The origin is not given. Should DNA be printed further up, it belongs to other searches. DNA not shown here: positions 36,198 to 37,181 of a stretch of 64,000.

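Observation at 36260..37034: Unrecognised 228-aa protein family present as two diverged, inverted paralogues with conserved cis-architecture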

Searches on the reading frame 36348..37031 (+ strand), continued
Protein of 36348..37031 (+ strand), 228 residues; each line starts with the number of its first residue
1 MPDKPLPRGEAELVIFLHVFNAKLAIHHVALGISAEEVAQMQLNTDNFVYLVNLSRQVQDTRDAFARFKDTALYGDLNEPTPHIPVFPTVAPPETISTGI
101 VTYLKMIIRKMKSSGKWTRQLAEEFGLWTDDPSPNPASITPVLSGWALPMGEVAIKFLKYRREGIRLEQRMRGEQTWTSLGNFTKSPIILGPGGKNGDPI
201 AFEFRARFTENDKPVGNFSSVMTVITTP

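Call 54: fold_search(model_id=the predicted structure, library=pdb)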
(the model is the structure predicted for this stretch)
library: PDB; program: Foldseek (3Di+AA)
matches with E <= 10: 1753; with E <= 0.001: 43
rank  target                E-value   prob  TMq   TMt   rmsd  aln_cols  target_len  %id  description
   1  7e9j_A                7.8e-05  1.00  0.26  0.13  13.9       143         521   14  Crystal Structure of POMGNT2 in complex with UDP (released 2021-05-05)
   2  7e9k_A                9.4e-05  1.00  0.29  0.14  13.8       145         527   16  Crystal Structure of POMGNT2 in complex with UDP and mono-mannosyl peptide (379Man long peptide) (released 2021-05-05)
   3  7e9k_D                9.9e-05  1.00  0.28  0.14  14.0       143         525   16  Crystal Structure of POMGNT2 in complex with UDP and mono-mannosyl peptide (379Man long peptide) (released 2021-05-05)
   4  3f7p_C                1.1e-04  1.00  0.33  0.37   2.5        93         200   14  Crystal structure of a complex between integrin beta4 and plectin (released 2009-03-10)
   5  3f7p_D                1.2e-04  1.00  0.33  0.38   2.5        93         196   14  Crystal structure of a complex between integrin beta4 and plectin (released 2009-03-10)
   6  8kb7_A                1.3e-04  1.00  0.28  0.14  14.2       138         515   15  Crystal structure of UDP/mannose-bound AGO61/beta-1,4-N-Acetylglucosaminyltransferase 2 (POMGNT2) (released 2024-08-07)
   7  6xfi                  1.3e-04  1.00  0.27  0.13  11.5       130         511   12  Crystal Structures of beta-1,4-N-Acetylglucosaminyltransferase 2 (POMGNT2): Structural Basis for Inherited Muscular Dyst (released 2021-04-21)
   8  7e9l_A                1.3e-04  1.00  0.27  0.13  14.1       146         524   14  Crystal Structure of POMGNT2 in complex with UDP and mono-mannosyl peptide (379Man short peptide) (released 2021-05-05)
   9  8kb7_D                1.4e-04  1.00  0.29  0.14  14.6       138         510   15  Crystal structure of UDP/mannose-bound AGO61/beta-1,4-N-Acetylglucosaminyltransferase 2 (POMGNT2) (released 2024-08-07)
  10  8kb7_C                2.0e-04  1.00  0.29  0.15  14.7       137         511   16  Crystal structure of UDP/mannose-bound AGO61/beta-1,4-N-Acetylglucosaminyltransferase 2 (POMGNT2) (released 2024-08-07)
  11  4q58_C                2.4e-04  1.00  0.33  0.41   2.2        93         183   14  Crystal structure of the plectin 1a actin-binding domain/integrin beta 4 fragment complex (released 2014-07-23)
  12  7dc8_F                2.5e-04  1.00  0.29  0.35   4.2       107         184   12  Crystal structure of Switch Ab Fab and hIL6R in complex with ATP (released 2021-01-13)
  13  3up1_B                2.9e-04  1.00  0.29  0.33   4.4       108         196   15  Crystal structure of the unliganded human interleukin-7 receptor extracellular domain (released 2012-02-08)
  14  2xyc                  3.2e-04  1.00  0.34  0.27   2.9       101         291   13  CRYSTAL STRUCTURE OF NCAM2 IGIV-FN3I (released 2011-02-23)
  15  1qg3_B                3.4e-04  1.00  0.33  0.39   2.9        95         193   13  CRYSTAL STRUCTURE OF A TANDEM PAIR OF FIBRONECTIN TYPE III DOMAINS FROM THE CYTOPLASMIC TAIL OF INTEGRIN ALPHA6 BETA4 (released 1999-08-20)
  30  3f7p_E                6.9e-04  1.00  0.33  0.35   2.5        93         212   14  Crystal structure of a complex between integrin beta4 and plectin (released 2009-03-10)
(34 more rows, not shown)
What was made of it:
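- On FN3 / Ig-like beta-sandwich fold (C-terminal domain only): Foldseek against PDB returns integrin beta4, titin, contactin and cytokine-receptor FN3 domains at rmsd 2.2-3.5 A over 90-105 columns (call 54).
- Closest known: Fibronectin type III domain. Same: Example: integrin beta4 FN3 (3f7p), rmsd 2.5 A over 93 columns, Foldseek probability 1.0 (call 54).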

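Call 60: fold_search(model_id=the predicted structure, library=viral)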
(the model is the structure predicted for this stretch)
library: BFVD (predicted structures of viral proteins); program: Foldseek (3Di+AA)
matches with E <= 10: 1020; with E <= 0.001: 19
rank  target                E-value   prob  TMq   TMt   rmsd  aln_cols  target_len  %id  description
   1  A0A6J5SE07            2.1e-04  1.00  0.35  0.09  15.7       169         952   11  Tip attachment protein J central straight fiber domain-containing protein [uncultured Caudovirales phage]
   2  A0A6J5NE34            2.4e-04  1.00  0.33  0.59   3.0        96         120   16  Fibronectin type III [uncultured Caudovirales phage]
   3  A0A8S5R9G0            2.8e-04  0.99  0.28  0.24  20.4       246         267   13  Uncharacterized protein [virus sp. ctpeS3]
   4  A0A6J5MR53            3.6e-04  1.00  0.27  0.30   6.8       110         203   17  Fibronectin type-III domain-containing protein [uncultured Caudovirales phage]
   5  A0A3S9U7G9            4.0e-04  1.00  0.33  0.07   2.6        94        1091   16  (no name in the UniProt tables at hand)
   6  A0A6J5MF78            4.5e-04  1.00  0.32  0.30   3.5       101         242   17  Fibronectin type III [uncultured Caudovirales phage]
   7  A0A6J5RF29            4.5e-04  1.00  0.31  0.39   6.5       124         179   15  Fibronectin type III [uncultured Caudovirales phage]
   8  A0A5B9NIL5            4.8e-04  1.00  0.32  0.09   9.1       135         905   15  Putative tail protein [Bacillus phage vB_BspS_SplendidRed]
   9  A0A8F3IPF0            5.1e-04  1.00  0.33  0.11   3.7       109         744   11  (no name in the UniProt tables at hand)
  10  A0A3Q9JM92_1          5.1e-04  1.00  0.36  0.08   6.4       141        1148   11  (no name in the UniProt tables at hand)
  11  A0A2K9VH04            5.4e-04  1.00  0.30  0.10   6.1       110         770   14  Minor tail protein [Gordonia phage Beenie]
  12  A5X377                5.4e-04  1.00  0.32  0.22   7.9       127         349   12  A5 tail fiber protein (Fragment) [Enterobacteria phage A5]
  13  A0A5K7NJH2            5.4e-04  1.00  0.29  0.11   7.3       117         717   14  Tail fiber protein [Klebsiella phage 13]
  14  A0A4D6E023            5.7e-04  1.00  0.29  0.07   4.4       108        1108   15  (no name in the UniProt tables at hand)
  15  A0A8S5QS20            6.4e-04  0.99  0.31  0.27  14.9       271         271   13  Tencon, FN3-like domain, alternative scaffold.71A [Myoviridae sp. ctgXL3]
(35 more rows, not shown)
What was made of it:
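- Closest known: Fibronectin type III domain. Same: Phage FN3 domains also match (call 60).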

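Call 74: list_cluster_members(proteins=[P0060, P0070, P0080, P0090, P0100, P0110, P0120, P0130, P0140, P0149])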
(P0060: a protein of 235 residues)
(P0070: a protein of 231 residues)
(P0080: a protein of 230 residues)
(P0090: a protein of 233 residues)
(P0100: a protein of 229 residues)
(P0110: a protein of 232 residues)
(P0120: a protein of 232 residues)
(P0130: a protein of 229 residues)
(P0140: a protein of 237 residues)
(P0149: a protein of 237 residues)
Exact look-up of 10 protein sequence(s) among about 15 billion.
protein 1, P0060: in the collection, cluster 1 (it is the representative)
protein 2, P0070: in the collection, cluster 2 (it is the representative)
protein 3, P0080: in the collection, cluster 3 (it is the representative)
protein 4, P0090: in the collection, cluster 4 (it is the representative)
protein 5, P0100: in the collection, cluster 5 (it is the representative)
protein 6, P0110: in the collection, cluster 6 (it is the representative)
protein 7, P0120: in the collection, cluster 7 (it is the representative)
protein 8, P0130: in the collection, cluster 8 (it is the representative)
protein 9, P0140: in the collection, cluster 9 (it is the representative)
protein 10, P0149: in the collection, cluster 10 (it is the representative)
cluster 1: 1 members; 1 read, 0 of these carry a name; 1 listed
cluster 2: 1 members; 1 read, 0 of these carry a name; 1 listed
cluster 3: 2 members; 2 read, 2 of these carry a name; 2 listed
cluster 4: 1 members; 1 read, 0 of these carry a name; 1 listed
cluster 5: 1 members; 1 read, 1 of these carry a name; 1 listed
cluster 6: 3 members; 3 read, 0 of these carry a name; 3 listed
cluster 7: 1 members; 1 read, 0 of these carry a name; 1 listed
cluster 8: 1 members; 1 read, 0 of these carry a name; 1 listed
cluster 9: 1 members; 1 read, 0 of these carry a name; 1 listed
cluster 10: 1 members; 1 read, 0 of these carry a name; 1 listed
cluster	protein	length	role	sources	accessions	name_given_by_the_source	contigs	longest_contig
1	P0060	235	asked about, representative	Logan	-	-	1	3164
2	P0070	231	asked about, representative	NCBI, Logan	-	-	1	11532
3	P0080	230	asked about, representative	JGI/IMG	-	hypothetical protein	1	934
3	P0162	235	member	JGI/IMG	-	hypothetical protein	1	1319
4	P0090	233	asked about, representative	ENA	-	-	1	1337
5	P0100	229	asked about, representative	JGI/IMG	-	hypothetical protein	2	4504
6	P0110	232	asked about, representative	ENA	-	-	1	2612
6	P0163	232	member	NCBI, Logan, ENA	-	-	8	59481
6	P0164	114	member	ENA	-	-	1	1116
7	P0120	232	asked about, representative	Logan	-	-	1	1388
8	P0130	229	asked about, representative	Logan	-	-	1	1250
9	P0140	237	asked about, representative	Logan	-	-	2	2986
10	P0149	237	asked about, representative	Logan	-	-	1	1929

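Call 75: find_encoding_contigs(protein=P0163, flank=5000, max_places=3)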
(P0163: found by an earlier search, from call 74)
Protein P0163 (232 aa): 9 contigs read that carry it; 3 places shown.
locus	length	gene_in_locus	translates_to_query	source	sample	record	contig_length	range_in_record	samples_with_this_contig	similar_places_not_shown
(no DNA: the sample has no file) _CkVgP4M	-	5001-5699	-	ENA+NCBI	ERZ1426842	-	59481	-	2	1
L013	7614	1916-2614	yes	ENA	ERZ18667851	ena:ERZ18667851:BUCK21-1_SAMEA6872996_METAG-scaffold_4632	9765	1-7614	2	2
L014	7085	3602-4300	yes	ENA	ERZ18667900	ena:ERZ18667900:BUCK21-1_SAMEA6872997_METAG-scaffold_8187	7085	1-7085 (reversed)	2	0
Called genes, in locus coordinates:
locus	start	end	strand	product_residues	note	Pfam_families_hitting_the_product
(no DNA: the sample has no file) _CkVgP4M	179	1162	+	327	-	PF01210:NAD_Gly3P_dh_N (weak), PF02737:3HCDH_N, PF03446:NAD_binding_2 (weak), PF03721:UDPG_MGDP_dh_N (faint), PF00725:3HCDH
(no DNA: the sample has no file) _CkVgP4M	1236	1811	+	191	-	PF00588:SpoU_methylase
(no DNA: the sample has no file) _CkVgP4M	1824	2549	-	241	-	PF00581:Rhodanese, PF00085:Thioredoxin, PF13098:Thioredoxin_2 (weak)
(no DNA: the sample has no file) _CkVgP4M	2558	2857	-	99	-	PF00085:Thioredoxin, PF13098:Thioredoxin_2, PF13905:Thioredoxin_8 (faint), PF13192:Thioredoxin_3 (weak)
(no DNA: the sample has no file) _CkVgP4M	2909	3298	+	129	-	PF00581:Rhodanese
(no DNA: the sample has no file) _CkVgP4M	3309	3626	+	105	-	PF00581:Rhodanese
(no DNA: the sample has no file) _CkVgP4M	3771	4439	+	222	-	PF00970:FAD_binding_6 (weak), PF00175:NAD_binding_1, PF08030:NAD_binding_6 (faint)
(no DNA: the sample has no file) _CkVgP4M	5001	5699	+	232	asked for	-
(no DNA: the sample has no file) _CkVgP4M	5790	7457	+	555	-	PF06739:SBBP (faint), PF18962:Por_Secre_tail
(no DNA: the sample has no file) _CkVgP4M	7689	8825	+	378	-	-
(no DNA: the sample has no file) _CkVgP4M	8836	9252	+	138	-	-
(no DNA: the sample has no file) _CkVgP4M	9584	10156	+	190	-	-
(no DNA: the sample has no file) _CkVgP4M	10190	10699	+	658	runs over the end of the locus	PF00890:FAD_binding_2, PF02910:Succ_DH_flav_C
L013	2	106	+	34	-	?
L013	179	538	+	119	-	PF01245:Ribosomal_L19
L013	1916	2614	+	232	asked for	-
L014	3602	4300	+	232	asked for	-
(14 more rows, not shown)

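Call 76: find_encoding_contigs(protein=P0070, flank=5000, max_places=2)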
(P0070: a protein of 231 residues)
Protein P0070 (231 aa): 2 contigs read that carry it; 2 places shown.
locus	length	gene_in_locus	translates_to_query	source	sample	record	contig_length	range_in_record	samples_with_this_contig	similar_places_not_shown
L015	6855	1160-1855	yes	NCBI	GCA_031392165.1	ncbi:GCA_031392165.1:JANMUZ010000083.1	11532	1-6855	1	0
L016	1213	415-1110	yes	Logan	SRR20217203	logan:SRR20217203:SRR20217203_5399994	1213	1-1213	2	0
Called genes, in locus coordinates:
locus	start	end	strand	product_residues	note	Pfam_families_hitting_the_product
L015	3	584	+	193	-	?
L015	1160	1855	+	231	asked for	-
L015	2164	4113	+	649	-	-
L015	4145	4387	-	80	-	-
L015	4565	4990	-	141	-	-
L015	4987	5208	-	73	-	-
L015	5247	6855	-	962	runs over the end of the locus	PF00005:ABC_tran (faint), PF02463:SMC_N (faint), PF03193:RsgA_GTPase (faint), PF13175:AAA_15 (faint), PF13191:AAA_16 (faint), PF13304:AAA_21 (faint), PF17760:UvrA_inter, PF17755:UvrA_DNA-bind (weak), +3 more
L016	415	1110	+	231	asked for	-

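Call 77: find_encoding_contigs(protein=P0009, flank=5000, max_places=2)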
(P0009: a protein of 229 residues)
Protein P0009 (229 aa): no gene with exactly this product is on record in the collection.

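Call 78: find_encoding_contigs(protein=P0016, flank=5000, max_places=2)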
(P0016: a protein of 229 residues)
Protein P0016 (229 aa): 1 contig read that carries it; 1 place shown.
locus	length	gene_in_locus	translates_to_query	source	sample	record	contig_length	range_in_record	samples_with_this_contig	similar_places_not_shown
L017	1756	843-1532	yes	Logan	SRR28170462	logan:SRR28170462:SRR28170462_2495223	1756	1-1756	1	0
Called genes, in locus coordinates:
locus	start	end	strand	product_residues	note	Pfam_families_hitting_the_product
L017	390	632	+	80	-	-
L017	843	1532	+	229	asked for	-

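Call 85: search_protein_families(library=ncbifam, alignment_id=A2, max_evalue=0.01)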
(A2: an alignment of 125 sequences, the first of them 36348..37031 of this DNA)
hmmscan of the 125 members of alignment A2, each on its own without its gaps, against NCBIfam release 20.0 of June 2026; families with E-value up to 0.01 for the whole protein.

A. member 1, window:36348-37031:+ (228 aa): 0 families

B. families by the number of members that match (of 125 scanned): 0 families

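Call 86: search_protein_families(library=phrogs, alignment_id=A2, max_evalue=0.01)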
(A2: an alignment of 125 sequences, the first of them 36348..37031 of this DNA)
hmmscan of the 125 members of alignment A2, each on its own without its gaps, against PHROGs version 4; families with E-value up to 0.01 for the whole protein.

A. member 1, window:36348-37031:+ (228 aa): 0 families

B. families by the number of members that match (of 125 scanned): 3 families
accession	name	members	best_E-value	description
phrog_5616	-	5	0.0003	tail fiber protein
phrog_24340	-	1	0.0055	-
phrog_25269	-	1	0.0092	-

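Call 91: find_related_loci(query=A5, collection=metagenome_contigs, flank=3000)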
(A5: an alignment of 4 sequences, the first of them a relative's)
Query A5 (230 aa) in metagenome_contigs; peptide patterns used: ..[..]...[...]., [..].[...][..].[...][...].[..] (x = any residue, [..] = any of these).
377 stretches matched a pattern; 133 encode a relative of the query (tblastn E <= 1e-3); the best 80 are kept; 80 distinct loci.
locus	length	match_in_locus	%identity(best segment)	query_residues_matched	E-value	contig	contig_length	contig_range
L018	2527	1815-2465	35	11-229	1e-38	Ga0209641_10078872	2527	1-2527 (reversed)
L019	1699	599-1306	37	8-230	2e-36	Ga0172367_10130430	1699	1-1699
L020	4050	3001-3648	37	7-226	6e-36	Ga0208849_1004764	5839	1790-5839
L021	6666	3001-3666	35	1-226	1e-35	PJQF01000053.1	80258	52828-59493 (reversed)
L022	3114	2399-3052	35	7-226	2e-34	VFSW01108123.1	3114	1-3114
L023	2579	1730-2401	33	1-223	6e-34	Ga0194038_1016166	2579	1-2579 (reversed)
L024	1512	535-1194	32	9-228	2e-34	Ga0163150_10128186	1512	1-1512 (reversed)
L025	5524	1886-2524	34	7-218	3e-33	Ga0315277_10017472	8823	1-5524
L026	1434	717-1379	34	1-226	2e-33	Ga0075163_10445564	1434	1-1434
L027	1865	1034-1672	35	17-229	8e-33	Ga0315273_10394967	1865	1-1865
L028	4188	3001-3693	32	1-230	2e-32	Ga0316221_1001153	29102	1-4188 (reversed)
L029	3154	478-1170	32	1-230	2e-32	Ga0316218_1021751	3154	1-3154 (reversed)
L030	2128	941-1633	32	1-230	1e-32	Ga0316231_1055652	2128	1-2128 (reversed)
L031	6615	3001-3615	31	1-228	3e-32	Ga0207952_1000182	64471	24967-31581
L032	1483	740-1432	32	1-230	6e-33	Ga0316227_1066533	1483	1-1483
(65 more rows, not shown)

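Call 104: list_cluster_members(proteins=[P0003, P0004, P0020, P0024, P0036, P0044, P0068, P0094, P0113, P0163])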
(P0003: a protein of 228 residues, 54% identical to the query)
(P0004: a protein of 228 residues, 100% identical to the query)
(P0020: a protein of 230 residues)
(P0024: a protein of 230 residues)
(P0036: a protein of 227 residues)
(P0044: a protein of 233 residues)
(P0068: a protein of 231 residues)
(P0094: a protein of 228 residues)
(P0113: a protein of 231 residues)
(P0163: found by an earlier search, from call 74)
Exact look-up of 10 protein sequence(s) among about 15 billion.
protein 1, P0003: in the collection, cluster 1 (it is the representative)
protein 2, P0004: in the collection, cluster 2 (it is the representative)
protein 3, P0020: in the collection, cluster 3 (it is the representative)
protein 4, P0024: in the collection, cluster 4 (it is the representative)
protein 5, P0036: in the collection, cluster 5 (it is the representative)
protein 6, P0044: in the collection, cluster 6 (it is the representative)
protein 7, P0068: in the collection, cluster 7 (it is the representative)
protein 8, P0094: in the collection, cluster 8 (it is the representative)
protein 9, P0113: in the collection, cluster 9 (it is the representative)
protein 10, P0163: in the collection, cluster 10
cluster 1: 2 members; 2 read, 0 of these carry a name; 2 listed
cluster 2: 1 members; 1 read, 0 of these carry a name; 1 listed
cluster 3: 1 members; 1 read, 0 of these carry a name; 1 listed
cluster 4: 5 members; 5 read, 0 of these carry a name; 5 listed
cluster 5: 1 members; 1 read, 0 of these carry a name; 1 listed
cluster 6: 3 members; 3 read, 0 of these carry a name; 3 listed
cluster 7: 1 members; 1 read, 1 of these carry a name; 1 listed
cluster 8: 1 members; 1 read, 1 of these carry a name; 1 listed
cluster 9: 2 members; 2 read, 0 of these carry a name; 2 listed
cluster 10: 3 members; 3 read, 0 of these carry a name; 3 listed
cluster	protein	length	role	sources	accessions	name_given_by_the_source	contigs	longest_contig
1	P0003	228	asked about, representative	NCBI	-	-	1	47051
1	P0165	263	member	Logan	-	-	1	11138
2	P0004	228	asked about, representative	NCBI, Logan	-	-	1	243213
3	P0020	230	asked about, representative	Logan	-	-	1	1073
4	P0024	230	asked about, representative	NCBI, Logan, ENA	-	-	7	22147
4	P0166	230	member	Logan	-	-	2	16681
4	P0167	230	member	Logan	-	-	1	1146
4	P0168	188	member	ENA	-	-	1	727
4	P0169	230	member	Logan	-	-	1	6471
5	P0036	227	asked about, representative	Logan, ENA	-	-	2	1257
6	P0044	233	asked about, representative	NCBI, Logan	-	-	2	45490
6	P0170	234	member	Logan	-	-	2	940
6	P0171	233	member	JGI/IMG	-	-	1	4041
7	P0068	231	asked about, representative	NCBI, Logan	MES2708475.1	MAG: hypothetical protein V4726_17920 [Verrucomicrobiota bacterium]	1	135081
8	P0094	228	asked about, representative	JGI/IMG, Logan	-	hypothetical protein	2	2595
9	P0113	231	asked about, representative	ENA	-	-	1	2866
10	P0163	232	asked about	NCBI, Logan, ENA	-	-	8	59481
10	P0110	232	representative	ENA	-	-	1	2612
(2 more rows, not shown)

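Call 113: search_dna_similar(query=P0075, collection=plasmids, mode=protein, max_evalue=0.001, max_rows=15)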
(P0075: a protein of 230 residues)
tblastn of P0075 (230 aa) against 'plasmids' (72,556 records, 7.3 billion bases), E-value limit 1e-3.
No match.

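Call 114: search_dna_similar(query=P0075, collection=phages, mode=protein, max_evalue=0.001, max_rows=15)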
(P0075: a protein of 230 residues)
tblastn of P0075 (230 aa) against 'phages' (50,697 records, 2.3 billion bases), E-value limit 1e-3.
No match.

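Call 115: search_dna_similar(query=window:36348-37031:+, collection=plasmids, mode=protein, max_evalue=0.001, max_rows=10)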
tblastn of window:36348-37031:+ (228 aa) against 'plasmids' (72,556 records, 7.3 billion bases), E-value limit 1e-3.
No match.
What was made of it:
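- On Iteron-Rep replication module: No plasmid match (calls 113, 115).
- Closest known: Iteron arrays with their Rep initiator genes. Different: These modules are chromosomal, occur in several copies per genome, and have no tblastn match in 72,556 plasmids (calls 113, 115).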

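Call 116: search_dna_similar(query=window:36348-37031:+, collection=phages, mode=protein, max_evalue=0.001, max_rows=10)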
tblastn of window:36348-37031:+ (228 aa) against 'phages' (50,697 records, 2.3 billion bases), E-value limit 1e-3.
No match.
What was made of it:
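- No plasmid or phage copies exist (calls 113-116).
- Tried and rejected: No tblastn match (calls 113-116).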
